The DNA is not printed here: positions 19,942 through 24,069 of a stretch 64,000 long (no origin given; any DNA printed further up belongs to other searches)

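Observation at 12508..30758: Seven-gene, 18-kb operon wiring STAND/TPR sensors and cyclase-kinase-FHA signalling to a muramidase-like protein and two membrane phospholipases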

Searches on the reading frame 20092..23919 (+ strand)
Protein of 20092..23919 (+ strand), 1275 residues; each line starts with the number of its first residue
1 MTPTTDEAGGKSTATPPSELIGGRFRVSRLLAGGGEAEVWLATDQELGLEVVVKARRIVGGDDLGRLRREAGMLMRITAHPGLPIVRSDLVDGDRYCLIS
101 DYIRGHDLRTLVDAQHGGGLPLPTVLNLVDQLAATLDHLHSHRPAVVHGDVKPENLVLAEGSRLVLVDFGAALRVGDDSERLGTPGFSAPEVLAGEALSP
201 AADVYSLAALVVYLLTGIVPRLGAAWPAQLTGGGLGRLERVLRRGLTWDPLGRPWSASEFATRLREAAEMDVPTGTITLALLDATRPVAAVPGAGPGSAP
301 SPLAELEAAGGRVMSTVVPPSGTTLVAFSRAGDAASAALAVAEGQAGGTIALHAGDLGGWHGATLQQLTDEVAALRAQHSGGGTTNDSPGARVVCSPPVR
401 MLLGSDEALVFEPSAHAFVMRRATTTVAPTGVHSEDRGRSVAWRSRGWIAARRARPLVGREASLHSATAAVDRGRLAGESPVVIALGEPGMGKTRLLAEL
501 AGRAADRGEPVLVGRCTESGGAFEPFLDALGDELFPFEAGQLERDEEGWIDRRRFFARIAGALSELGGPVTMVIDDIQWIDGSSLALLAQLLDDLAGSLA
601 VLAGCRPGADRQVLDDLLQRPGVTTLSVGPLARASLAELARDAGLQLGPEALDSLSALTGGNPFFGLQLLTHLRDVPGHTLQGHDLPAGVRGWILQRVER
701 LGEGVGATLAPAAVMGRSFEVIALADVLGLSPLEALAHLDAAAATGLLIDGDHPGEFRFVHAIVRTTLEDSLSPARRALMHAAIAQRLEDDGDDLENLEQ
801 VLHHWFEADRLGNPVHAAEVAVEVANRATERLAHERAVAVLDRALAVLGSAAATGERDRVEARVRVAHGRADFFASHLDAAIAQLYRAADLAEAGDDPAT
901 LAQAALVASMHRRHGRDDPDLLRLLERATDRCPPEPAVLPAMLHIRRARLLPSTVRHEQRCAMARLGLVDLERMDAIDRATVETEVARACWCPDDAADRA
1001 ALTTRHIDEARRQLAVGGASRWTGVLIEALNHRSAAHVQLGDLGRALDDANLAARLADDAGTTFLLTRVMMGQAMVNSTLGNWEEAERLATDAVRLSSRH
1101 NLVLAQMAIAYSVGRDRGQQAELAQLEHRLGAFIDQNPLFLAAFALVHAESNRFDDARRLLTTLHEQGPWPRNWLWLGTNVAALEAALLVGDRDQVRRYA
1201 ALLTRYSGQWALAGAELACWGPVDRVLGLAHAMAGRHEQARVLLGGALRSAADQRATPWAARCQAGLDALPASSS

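Call 4: search_protein_families(library=pfam, proteins=[window:20092-23919:+], max_evalue=0.01)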
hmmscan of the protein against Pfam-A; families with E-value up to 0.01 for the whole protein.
window:20092-23919:+ (1275 aa): 6 families
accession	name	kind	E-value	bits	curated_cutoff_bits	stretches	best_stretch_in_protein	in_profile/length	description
PF00069.31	Pkinase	-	3.1e-25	89.5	31.7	1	28-220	4-196/263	Protein kinase domain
PF13191.12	AAA_16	-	3.9e-18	66.9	32.6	1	456-596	1-160/167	AAA ATPase domain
PF07714.23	PK_Tyr_Ser-Thr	-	7.7e-12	45.5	23.1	1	31-216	7-199/258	Protein tyrosine and serine/threonine kinase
PF13401.12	AAA_22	-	1.9e-07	31.9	27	1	482-606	7-124/130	AAA domain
PF07719.23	TPR_2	-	1.2e-05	25.5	27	0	1028-1058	2-32/34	Tetratricopeptide repeat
PF05729.18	NACHT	-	0.001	19.4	26.7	0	482-642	2-162/167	NACHT domain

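Call 5: search_protein_families(library=padloc, proteins=[window:20092-23919:+], max_evalue=0.01)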
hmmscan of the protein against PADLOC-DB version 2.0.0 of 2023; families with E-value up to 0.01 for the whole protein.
window:20092-23919:+ (1275 aa): 31 families (the best 25 are shown)
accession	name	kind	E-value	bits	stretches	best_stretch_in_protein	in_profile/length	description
PDLC04042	PD-T4-6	-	6.2e-36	122.5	1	18-225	4-216/292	-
PDLC04138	mad6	-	1.3e-34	118.1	1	17-220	45-255/659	mads_6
PDLC04053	PD-T4-6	-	7.6e-34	115.6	1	23-269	9-273/311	-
PDLC04044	PD-T4-6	-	8.2e-30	102.2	1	20-220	29-238/372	-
PDLC04054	PD-T4-6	-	1.1e-26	92.1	1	19-221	7-213/347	-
PDLC04043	PD-T4-6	-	9.1e-26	88.9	1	21-221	13-217/452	-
PDLC04047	PD-T4-6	-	2.3e-24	84.1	1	19-223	6-214/327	-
PDLC04039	PD-T4-6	-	4.7e-24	83.2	1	23-304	14-315/458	-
PDLC04061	PD-T4-6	-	1.3e-22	79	1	20-220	13-222/510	-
PDLC04045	PD-T4-6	-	2.1e-22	77.6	1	18-220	28-245/350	-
PDLC04041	PD-T4-6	-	5.5e-22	76.6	1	18-220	23-233/443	-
PDLC04057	PD-T4-6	-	4.5e-21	73.4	1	20-220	5-209/443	-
PDLC03920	MkoA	-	7.5e-21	72.2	1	20-268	6-278/1112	-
PDLC04060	PD-T4-6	-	3.8e-20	70.3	1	20-220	5-208/486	-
PDLC01088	C3a189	-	4.1e-20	69.9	1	28-254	2-249/840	kinase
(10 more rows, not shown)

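Call 6: search_protein_families(library=ncbifam, proteins=[window:20092-23919:+], max_evalue=0.1)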
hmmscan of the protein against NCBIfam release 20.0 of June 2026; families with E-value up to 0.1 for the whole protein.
window:20092-23919:+ (1275 aa): 18 families
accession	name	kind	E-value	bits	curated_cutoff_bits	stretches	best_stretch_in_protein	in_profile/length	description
NF038150.1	lanthi_synth_IV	equivalog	3.6e-38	131.5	650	1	10-244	176-417/851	class IV lanthionine synthetase LanL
TIGR03903.1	TOMM_kin_cyc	equivalog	4.6e-28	97.6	705.75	3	567-866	633-936/1267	TOMM system kinase/cyclase fusion protein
NF033483.0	PknB_PASTA_kin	equivalog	8.4e-25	87.8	450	1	19-220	3-207/563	Stk1 family PASTA domain-containing Ser/Thr kinase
NF047741.1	antiphage_MADS6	equivalog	2.1e-24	86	460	2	15-142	487-610/612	methylation-associated defense system protein kinase MAD6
NF038151.1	lanthi_synth_III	equivalog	1.2e-19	70.3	575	1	34-220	234-428/833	class III lanthionine synthetase LanKC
NF052427.1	StpK7MSMEG_1200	equivalog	8.1e-17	60.9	900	1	23-232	7-220/601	serine/threonine protein kinase StpK7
NF009651.0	PRK13184.1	equivalog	1.1e-10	40.1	839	1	24-176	3-164/932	serine/threonine-protein kinase PknD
NF011463.0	PRK14879.1-4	equivalog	1.4e-08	34.5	188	1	30-172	22-160/237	Kae1-associated kinase Bud32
NF043056.1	T4SS_LegK1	equivalog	3.9e-08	32.4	550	1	101-214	159-283/516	Dot/Icm T4SS effector kinase LegK1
TIGR03724.2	arch_bud32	equivalog_domain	2.3e-07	30.5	125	1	66-173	39-132/193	KEOPS complex kinase/ATPase Bud32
NF011460.0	PRK14879.1-1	equivalog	4.2e-06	26.1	199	1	90-180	80-164/232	Kae1-associated kinase Bud32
NF058632.1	SerThrKinPrkT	equivalog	0.00029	20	280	1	100-172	99-165/322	serine/threonine protein kinase PrkT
NF041408.1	XopAU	subfamily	0.00036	20.2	450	1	146-216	349-416/498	XopAU family type III secretion system effector serine/threonine kinase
NF011462.0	PRK14879.1-3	equivalog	0.00038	20.3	174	1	90-173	61-129/192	Kae1-associated kinase Bud32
NF011461.0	PRK14879.1-2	equivalog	0.00043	20.1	372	1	65-173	48-147/225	Kae1-associated kinase Bud32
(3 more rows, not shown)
